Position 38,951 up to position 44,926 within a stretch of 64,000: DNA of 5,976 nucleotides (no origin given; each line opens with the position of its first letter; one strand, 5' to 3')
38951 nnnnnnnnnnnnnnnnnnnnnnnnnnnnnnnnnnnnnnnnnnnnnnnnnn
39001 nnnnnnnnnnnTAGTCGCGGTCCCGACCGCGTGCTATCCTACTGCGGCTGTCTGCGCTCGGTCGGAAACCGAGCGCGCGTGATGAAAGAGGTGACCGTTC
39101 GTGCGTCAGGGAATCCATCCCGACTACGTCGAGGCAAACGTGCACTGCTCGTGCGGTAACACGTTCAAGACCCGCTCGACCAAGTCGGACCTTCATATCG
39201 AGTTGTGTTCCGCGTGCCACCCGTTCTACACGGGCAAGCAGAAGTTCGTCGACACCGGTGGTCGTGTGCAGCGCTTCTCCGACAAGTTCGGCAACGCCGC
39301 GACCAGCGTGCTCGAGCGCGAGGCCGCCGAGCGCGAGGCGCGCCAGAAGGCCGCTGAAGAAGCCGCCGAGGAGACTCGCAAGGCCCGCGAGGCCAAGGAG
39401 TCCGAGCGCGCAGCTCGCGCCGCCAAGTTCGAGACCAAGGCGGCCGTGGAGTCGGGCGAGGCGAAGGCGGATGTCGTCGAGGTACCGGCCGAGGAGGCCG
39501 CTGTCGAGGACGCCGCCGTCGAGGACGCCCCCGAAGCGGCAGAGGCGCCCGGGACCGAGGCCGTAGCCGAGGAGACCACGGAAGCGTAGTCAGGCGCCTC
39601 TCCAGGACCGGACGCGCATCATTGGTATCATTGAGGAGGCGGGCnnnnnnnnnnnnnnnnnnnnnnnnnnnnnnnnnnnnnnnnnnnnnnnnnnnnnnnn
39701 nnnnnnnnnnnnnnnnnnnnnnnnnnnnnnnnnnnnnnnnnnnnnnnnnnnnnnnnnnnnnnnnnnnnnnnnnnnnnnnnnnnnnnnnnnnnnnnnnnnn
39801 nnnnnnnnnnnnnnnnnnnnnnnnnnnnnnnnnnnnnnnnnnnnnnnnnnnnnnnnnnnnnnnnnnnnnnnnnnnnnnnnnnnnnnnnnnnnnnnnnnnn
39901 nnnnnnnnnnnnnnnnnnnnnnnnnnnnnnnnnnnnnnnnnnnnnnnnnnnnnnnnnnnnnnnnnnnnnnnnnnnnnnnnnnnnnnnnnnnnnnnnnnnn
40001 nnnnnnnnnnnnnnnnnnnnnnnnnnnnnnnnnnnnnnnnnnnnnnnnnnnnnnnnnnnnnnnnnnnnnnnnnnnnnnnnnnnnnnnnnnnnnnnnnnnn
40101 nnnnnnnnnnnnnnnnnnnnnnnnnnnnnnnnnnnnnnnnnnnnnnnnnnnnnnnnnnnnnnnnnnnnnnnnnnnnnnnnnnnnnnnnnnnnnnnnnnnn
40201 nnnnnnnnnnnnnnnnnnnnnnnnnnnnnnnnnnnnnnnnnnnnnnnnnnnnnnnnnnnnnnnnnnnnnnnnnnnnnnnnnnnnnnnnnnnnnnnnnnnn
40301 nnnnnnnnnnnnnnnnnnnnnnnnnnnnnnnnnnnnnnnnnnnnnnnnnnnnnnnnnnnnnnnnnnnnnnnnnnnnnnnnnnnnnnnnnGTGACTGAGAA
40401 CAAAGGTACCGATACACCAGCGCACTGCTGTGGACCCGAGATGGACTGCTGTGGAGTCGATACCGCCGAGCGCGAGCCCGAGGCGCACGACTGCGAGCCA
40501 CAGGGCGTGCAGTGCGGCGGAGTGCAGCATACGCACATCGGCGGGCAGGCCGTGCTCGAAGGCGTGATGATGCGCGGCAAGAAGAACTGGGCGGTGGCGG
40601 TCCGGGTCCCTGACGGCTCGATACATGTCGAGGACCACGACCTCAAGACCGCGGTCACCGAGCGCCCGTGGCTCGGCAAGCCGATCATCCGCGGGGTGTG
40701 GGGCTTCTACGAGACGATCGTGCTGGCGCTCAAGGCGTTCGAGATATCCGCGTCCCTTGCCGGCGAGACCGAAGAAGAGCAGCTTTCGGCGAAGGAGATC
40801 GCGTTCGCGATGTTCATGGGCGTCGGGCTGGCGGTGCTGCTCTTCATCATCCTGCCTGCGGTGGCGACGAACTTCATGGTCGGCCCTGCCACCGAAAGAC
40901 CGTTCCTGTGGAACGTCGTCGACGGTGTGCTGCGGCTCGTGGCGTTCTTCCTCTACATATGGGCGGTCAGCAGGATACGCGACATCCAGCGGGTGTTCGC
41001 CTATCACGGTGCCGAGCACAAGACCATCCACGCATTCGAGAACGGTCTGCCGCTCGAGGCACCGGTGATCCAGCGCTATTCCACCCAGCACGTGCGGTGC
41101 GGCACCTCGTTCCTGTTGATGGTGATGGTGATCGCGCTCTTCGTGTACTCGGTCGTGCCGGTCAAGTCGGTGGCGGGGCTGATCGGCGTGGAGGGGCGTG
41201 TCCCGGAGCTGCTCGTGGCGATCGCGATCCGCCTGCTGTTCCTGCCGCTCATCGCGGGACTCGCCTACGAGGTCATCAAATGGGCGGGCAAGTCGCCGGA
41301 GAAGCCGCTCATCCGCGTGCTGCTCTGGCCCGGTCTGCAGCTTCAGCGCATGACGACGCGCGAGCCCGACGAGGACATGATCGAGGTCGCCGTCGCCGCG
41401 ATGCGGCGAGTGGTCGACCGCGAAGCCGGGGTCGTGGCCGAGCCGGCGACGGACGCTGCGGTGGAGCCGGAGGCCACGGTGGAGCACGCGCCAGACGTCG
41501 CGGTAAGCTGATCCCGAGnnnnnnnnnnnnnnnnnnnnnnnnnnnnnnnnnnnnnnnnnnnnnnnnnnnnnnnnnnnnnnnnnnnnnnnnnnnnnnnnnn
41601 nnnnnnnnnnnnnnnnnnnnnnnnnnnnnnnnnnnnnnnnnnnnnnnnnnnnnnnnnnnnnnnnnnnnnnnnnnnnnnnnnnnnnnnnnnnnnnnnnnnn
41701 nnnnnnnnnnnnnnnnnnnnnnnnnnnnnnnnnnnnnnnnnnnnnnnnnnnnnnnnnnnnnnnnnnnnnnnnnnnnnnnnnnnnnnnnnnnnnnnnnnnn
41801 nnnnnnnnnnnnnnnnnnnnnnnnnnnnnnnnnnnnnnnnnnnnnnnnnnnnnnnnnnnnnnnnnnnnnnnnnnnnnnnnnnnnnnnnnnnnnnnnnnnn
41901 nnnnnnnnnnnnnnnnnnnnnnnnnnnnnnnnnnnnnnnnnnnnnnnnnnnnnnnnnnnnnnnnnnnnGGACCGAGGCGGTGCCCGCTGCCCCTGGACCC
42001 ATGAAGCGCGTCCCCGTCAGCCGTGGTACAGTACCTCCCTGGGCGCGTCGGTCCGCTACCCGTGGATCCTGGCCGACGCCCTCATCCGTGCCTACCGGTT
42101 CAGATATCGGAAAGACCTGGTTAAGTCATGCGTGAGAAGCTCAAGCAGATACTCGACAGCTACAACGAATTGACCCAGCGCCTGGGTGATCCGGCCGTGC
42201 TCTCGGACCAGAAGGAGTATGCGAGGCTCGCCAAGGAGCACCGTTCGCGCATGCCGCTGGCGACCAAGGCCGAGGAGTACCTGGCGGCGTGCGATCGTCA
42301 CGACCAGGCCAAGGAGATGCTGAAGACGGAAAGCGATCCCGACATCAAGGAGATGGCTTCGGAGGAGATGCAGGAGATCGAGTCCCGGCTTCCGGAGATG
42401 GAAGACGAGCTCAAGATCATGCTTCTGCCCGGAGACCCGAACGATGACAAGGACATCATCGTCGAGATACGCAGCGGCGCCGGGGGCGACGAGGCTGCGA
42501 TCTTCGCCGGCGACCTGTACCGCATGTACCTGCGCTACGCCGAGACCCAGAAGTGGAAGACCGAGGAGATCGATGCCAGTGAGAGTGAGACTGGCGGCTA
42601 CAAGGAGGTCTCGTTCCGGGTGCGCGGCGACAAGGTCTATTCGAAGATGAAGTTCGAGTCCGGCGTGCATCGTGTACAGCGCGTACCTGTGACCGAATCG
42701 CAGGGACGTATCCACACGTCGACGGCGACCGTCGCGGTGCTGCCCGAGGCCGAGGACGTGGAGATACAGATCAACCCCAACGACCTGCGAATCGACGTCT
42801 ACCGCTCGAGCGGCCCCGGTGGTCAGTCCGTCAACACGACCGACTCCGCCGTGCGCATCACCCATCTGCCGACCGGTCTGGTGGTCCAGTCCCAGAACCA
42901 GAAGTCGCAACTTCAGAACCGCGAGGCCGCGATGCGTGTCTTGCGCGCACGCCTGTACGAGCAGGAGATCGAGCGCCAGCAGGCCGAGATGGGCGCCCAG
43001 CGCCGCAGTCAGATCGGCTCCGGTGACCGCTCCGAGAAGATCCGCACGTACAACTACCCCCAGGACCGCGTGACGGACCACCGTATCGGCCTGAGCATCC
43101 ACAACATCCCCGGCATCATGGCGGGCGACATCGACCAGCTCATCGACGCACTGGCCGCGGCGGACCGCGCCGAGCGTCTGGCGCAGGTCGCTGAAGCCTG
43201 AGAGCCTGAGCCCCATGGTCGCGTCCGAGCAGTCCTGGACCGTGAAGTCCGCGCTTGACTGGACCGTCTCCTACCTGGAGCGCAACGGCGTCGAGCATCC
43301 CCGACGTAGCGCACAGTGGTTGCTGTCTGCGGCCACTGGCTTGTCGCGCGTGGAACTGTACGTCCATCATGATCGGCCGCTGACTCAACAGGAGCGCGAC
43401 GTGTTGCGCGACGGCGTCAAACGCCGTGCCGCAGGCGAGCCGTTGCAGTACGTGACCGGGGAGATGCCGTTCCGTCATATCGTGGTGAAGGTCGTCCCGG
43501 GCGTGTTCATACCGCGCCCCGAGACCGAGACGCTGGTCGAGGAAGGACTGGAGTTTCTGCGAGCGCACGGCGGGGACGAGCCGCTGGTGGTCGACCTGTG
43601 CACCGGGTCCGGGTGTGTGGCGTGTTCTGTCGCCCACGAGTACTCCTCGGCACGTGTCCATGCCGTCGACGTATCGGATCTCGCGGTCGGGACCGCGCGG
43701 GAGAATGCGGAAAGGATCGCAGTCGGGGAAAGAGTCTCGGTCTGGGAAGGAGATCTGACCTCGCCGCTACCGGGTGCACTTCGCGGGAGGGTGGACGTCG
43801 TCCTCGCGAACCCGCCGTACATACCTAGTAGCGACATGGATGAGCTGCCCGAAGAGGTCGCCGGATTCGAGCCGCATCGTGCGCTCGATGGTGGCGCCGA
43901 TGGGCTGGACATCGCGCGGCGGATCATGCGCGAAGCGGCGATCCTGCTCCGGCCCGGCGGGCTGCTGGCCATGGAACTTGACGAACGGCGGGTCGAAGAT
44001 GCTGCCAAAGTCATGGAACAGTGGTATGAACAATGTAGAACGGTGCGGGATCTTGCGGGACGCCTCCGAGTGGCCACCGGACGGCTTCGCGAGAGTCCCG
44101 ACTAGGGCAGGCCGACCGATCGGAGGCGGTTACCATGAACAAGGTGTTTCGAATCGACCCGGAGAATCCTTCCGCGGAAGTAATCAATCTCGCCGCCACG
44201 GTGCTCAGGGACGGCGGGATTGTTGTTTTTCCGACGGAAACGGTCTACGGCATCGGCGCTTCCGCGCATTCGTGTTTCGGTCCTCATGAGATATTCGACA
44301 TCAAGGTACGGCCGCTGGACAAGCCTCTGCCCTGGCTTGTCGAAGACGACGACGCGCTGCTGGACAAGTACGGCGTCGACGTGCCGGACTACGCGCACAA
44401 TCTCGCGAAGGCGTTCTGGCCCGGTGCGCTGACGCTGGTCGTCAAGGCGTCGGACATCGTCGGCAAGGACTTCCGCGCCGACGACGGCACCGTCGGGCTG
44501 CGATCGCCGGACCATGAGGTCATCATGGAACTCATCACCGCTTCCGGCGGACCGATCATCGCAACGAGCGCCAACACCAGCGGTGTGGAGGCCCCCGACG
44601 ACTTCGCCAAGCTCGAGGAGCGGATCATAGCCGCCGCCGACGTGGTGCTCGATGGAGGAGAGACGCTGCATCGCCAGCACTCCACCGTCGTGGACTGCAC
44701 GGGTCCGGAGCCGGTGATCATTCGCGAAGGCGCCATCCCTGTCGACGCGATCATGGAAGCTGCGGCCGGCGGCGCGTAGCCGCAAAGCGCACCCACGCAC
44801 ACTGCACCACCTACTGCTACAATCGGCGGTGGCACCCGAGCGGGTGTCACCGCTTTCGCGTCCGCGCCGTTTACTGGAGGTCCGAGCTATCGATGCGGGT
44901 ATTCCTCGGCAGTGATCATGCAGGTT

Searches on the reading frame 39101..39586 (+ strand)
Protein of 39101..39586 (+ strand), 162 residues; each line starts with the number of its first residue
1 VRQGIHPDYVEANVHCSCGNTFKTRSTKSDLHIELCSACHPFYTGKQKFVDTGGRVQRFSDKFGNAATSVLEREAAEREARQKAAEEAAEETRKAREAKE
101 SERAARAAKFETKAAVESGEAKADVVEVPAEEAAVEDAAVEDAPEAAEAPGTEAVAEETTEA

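Call 25: search_protein_families(library=pfam, proteins=[window:39101-39586:+], max_evalue=0.00001)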
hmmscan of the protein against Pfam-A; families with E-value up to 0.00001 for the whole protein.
window:39101-39586:+ (162 aa): 1 family
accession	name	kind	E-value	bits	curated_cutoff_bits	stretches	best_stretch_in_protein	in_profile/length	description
PF01197.23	Ribosomal_L31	-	1.9e-31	108.5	27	1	1-64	1-65/65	Ribosomal protein L31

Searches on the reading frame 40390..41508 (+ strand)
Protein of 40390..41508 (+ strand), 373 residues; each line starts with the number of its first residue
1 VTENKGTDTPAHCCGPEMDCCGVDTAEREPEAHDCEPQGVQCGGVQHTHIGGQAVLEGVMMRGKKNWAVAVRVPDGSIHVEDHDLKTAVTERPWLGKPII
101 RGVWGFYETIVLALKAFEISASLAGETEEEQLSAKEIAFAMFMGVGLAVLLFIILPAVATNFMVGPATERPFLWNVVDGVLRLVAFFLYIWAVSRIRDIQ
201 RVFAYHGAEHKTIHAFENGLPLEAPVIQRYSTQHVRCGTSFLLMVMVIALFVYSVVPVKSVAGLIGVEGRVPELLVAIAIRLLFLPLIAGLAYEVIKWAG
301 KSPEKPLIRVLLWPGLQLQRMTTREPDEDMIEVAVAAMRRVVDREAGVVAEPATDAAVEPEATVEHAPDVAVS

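Call 25: search_protein_families(library=pfam, proteins=[window:40390-41508:+], max_evalue=0.00001)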
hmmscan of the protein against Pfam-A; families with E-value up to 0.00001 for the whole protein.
window:40390-41508:+ (373 aa): 1 family
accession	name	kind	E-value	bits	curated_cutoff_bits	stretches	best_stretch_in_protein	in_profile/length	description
PF07136.16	DUF1385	-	1.8e-79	266.7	22.1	1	98-343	2-226/227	Protein of unknown function (DUF1385)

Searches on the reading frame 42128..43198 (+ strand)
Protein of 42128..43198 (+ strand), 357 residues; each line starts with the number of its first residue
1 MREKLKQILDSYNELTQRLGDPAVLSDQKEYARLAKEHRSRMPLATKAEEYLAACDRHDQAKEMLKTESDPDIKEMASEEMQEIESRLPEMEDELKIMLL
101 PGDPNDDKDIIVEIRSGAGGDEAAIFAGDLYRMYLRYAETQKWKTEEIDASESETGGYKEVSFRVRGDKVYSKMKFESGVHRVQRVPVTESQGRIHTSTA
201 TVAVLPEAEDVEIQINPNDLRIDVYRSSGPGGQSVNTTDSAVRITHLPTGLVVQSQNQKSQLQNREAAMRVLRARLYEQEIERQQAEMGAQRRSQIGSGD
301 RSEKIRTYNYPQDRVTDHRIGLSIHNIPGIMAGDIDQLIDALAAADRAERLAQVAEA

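Call 69: search_protein_families(library=pfam, proteins=[window:42128-43198:+], max_evalue=0.00001)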
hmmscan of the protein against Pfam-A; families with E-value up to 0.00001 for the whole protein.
window:42128-43198:+ (357 aa): 2 families
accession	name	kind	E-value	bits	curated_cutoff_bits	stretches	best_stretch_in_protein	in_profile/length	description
PF03462.23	PCRF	-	1.1e-75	254.1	24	1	10-202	3-194/194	PCRF domain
PF00472.26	RF-1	-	4.8e-45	152.7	35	1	210-319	2-116/116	RF-1 domain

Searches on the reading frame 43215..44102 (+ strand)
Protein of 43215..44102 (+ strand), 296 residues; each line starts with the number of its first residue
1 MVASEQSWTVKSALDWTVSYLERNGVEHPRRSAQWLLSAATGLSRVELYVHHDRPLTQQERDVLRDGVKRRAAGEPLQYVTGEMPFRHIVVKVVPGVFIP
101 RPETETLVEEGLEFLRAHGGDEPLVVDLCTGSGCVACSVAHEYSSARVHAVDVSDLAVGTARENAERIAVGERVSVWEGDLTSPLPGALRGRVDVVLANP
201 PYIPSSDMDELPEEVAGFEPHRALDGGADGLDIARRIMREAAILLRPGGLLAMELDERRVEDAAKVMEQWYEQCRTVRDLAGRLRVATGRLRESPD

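Call 69: search_protein_families(library=pfam, proteins=[window:43215-44102:+], max_evalue=0.00001)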
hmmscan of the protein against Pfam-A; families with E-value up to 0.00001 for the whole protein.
window:43215-44102:+ (296 aa): 6 families
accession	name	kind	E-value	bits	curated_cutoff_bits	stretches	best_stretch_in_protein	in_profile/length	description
PF17827.6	PrmC_N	-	2.3e-22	79.8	23.4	1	13-82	2-71/71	PrmC N-terminal domain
PF05175.20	MTS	-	1.5e-13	51.2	23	1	124-203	34-109/170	Methyltransferase small domain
PF13649.12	Methyltransf_25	-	3.9e-09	37.5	27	1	125-215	1-89/97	Methyltransferase domain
PF06325.19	PrmA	-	1.5e-07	31.7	22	1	121-199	161-233/296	Ribosomal protein L11 methyltransferase (PrmA)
PF03602.21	Cons_hypoth95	-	8.4e-07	29.3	24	1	101-207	22-128/182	Conserved hypothetical protein 95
PF13847.12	Methyltransf_31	-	8.6e-07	29.2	27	1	125-275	7-127/145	Methyltransferase domain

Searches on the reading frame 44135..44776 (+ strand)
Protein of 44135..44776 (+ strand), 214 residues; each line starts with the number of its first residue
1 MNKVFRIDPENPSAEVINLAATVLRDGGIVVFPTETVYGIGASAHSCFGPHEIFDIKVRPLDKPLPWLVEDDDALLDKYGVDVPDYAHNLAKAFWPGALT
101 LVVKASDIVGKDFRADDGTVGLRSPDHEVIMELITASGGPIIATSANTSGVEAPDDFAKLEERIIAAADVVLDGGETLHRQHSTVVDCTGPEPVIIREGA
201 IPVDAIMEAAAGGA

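Call 68: search_protein_families(library=pfam, proteins=[window:44135-44776:+], max_evalue=0.00001)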
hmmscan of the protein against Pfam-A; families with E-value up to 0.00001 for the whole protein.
window:44135-44776:+ (214 aa): 1 family
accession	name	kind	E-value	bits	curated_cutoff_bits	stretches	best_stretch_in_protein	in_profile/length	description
PF01300.24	Sua5_yciO_yrdC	-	2.6e-47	161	25.1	1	23-199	2-178/178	Telomere recombination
